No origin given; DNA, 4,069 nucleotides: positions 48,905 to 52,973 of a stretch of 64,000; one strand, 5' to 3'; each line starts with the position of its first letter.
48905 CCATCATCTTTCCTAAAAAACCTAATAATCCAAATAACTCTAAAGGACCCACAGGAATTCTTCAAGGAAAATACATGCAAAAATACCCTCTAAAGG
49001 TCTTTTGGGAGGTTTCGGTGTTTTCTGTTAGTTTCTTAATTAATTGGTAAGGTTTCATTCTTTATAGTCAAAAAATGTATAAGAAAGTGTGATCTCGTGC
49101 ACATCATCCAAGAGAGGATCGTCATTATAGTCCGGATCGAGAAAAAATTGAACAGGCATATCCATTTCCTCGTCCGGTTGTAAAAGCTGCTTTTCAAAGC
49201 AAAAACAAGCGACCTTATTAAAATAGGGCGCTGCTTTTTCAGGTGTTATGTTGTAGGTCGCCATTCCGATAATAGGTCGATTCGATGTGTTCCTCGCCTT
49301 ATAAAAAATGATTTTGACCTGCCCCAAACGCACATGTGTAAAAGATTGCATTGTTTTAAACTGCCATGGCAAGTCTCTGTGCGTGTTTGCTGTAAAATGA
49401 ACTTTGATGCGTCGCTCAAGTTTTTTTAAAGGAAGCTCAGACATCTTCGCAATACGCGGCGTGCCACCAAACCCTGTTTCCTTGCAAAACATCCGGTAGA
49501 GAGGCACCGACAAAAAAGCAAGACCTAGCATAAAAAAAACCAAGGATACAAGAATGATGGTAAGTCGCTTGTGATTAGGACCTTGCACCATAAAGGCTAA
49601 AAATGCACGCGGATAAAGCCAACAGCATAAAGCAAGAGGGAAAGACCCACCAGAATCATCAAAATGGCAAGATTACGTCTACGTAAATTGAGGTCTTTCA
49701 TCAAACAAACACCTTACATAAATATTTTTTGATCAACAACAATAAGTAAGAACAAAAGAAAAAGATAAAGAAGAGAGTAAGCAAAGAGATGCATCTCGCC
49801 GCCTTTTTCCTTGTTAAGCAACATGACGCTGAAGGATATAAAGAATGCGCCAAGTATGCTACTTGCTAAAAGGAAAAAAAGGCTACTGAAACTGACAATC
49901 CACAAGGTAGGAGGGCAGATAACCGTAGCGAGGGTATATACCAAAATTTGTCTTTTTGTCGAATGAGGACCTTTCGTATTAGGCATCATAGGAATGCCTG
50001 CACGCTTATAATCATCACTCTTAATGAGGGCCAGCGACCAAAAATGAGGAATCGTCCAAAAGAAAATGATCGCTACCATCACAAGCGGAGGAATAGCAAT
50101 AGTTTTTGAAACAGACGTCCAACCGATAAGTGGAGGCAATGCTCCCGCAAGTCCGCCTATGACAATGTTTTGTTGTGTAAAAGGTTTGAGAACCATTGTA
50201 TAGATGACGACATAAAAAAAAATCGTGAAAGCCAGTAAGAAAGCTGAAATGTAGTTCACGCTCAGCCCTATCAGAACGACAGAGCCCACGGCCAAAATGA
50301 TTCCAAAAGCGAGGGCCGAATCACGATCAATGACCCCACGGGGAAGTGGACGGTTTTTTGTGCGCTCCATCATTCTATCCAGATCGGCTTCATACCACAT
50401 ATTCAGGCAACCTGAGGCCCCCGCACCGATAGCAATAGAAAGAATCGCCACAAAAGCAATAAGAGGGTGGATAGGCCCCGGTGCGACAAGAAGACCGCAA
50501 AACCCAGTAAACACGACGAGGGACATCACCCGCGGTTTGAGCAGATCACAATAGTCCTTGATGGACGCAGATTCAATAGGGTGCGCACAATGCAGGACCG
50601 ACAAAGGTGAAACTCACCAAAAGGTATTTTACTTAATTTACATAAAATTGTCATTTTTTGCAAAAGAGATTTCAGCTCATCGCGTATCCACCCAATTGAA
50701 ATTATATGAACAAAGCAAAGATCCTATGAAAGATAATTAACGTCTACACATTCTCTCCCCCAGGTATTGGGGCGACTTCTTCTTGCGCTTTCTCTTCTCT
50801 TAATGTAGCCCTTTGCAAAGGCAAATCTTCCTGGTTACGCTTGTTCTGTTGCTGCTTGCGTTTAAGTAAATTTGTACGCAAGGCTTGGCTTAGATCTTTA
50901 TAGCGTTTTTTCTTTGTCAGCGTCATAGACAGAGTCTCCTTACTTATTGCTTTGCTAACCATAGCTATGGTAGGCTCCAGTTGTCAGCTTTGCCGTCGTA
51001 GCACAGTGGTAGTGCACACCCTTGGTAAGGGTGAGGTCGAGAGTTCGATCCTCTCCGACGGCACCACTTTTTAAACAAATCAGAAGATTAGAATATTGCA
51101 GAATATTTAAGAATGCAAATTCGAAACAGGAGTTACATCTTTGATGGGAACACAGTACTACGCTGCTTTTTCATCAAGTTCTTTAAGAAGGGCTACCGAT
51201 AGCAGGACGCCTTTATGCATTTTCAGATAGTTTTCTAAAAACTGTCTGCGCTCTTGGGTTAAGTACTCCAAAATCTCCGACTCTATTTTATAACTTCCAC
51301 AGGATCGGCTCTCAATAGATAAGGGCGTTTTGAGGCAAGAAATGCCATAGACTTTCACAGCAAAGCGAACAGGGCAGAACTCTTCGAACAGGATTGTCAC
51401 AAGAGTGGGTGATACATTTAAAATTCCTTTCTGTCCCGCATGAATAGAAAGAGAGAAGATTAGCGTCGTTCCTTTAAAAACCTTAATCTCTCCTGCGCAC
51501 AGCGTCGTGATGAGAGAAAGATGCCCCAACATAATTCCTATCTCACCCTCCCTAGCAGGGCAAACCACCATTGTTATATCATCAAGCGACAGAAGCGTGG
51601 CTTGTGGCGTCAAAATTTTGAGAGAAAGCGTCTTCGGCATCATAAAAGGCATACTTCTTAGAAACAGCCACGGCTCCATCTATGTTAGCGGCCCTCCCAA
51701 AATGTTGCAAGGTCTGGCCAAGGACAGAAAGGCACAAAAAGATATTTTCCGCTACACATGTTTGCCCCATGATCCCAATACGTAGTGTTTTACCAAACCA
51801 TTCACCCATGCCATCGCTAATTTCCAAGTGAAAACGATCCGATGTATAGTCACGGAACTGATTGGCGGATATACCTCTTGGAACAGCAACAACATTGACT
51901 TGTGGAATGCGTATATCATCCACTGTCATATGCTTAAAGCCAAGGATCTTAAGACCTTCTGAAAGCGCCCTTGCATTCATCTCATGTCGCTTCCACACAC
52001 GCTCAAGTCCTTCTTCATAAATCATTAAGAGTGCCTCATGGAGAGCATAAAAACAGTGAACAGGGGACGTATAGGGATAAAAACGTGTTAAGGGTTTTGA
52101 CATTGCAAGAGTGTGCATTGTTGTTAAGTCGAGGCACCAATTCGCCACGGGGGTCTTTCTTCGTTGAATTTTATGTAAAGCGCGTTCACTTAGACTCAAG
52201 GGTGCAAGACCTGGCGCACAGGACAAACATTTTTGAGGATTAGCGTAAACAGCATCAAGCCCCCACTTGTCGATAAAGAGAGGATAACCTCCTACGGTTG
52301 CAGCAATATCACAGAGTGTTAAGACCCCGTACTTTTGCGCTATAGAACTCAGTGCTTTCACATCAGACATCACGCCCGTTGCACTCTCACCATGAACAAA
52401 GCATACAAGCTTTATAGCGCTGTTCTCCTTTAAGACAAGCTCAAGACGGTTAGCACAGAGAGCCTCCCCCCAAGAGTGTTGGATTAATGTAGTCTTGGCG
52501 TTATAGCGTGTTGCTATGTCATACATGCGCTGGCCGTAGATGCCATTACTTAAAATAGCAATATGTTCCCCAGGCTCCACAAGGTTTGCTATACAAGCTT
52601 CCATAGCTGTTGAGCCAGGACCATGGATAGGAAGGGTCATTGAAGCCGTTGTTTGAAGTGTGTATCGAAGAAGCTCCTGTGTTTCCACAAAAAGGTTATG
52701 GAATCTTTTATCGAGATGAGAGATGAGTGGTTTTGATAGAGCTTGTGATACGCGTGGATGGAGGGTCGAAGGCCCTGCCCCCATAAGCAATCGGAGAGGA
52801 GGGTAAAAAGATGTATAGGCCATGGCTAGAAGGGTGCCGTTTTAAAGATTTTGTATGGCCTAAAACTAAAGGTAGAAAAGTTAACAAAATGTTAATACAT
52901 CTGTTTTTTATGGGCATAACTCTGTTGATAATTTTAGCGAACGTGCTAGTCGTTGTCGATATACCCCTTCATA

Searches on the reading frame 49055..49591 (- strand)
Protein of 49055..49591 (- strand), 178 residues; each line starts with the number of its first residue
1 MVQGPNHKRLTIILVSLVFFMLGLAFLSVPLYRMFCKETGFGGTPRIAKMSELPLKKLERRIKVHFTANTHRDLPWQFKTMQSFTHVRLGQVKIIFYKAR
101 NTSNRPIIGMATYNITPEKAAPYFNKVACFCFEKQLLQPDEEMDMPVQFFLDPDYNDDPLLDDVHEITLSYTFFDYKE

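Call 92: search_protein_families(library=pfam, proteins=[window:49055-49591:-], max_evalue=0.0001)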
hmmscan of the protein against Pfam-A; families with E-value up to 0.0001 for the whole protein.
window:49055-49591:- (178 aa): 1 family
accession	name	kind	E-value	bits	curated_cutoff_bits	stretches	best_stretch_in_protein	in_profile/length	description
PF04442.19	CtaG_Cox11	-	4.8e-57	192.6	25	1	28-175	1-148/148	Cytochrome c oxidase assembly protein CtaG/Cox11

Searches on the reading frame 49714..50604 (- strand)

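Call 28: search_protein_families(library=ncbifam, proteins=[window:49714-50604:-], max_evalue=0.00001)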
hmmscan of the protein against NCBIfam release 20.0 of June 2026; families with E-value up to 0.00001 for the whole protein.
window:49714-50604:- (296 aa): 13 families
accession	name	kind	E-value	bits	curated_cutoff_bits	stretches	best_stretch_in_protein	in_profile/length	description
TIGR01473.1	cyoE_ctaB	equivalog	1.3e-92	310.6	210.3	1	16-291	1-280/281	heme o synthase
NF003349.0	PRK04375.1-2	equivalog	2.9e-91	306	246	1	13-294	23-312/318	heme o synthase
NF003348.0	PRK04375.1-1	equivalog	1.3e-53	182.3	285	1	15-293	3-284/292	heme o synthase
NF009524.0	PRK12886.1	equivalog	1.8e-15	57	387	1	36-283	29-274/291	prenyltransferase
NF009522.0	PRK12883.1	equivalog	1.7e-13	50.7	353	1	15-179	3-164/279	geranylgeranylglycerol-phosphate geranylgeranyltransferase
TIGR01474.1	ubiA_proteo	equivalog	1.9e-13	50.6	275.45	1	23-289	12-278/282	4-hydroxybenzoate octaprenyltransferase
NF009523.0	PRK12884.1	equivalog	1.1e-12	47.7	269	1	14-289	3-273/279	prenyltransferase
NF041585.1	MqnP_Cj_Hp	exception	1.5e-12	47.6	375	1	64-290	56-279/281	menaquinone biosynthesis prenyltransferase MqnP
NF009515.0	PRK12874.1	equivalog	1.2e-11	44.5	392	1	65-292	64-287/291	4-hydroxybenzoate polyprenyltransferase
NF009521.0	PRK12882.1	equivalog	2.2e-10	40.2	296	1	13-262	3-249/280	geranylgeranylglycerol-phosphate geranylgeranyltransferase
NF009514.0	PRK12873.1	equivalog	5.9e-08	32.4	246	1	42-267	40-267/297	4-hydroxybenzoate polyprenyltransferase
NF041586.1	MqnP_DT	exception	1.2e-06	28.5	430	1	32-187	17-170/277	menaquinone biosynthesis prenyltransferase MqnP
NF009526.0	PRK12888.1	equivalog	5.4e-06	26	364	1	56-226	61-227/301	4-hydroxybenzoate octaprenyltransferase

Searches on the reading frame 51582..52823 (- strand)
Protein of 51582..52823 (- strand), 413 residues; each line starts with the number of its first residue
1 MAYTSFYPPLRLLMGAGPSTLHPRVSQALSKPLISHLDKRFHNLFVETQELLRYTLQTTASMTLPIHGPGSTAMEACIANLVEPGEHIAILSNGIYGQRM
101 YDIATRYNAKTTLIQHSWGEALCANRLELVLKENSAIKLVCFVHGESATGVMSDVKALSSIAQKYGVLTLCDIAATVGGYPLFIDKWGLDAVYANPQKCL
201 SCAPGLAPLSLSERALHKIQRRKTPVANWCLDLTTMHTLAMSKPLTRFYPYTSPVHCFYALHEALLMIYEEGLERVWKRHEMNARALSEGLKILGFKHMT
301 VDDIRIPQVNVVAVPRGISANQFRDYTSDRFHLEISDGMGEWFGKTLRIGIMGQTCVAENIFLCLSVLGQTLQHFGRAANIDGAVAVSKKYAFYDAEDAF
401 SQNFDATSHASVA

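Call 28: search_protein_families(library=ncbifam, proteins=[window:51582-52823:-], max_evalue=0.00001)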
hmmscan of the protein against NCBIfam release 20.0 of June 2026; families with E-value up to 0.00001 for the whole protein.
window:51582-52823:- (413 aa): 8 families
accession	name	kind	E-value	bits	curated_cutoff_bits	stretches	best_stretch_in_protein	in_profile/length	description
NF046070.1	PyrdoxPyrvTramin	equivalog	1.5e-56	191.9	600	1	12-375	7-367/369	pyridoxamine--pyruvate transaminase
TIGR03301.1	PhnW-AepZ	equivalog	6.7e-54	183.6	360.8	1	12-357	1-341/355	2-aminoethylphosphonate aminotransferase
NF045640.1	AspGlyoxATaseBhcA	equivalog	6.2e-50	170.3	650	1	16-386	10-378/395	L-aspartate--glyoxylate aminotransferase BhcA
TIGR02326.1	transamin_PhnW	equivalog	3.2e-42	144.9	400.8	1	12-326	5-314/363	2-aminoethylphosphonate--pyruvate transaminase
NF010006.0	PRK13479.1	equivalog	2.2e-39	135.7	296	1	12-317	7-307/369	2-aminoethylphosphonate--pyruvate transaminase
NF040779.1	Sec_lyase_SclA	exception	9.6e-09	34.6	525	1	71-314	71-309/378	selenocysteine lyase SclA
TIGR01977.1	am_tr_V_EF2568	hypoth_equivalog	1.1e-07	31.2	377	1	99-292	102-287/376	cysteine desulfurase family protein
TIGR01364.1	serC_1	equivalog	3.2e-06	26.3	443.6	1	34-289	36-274/358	phosphoserine transaminase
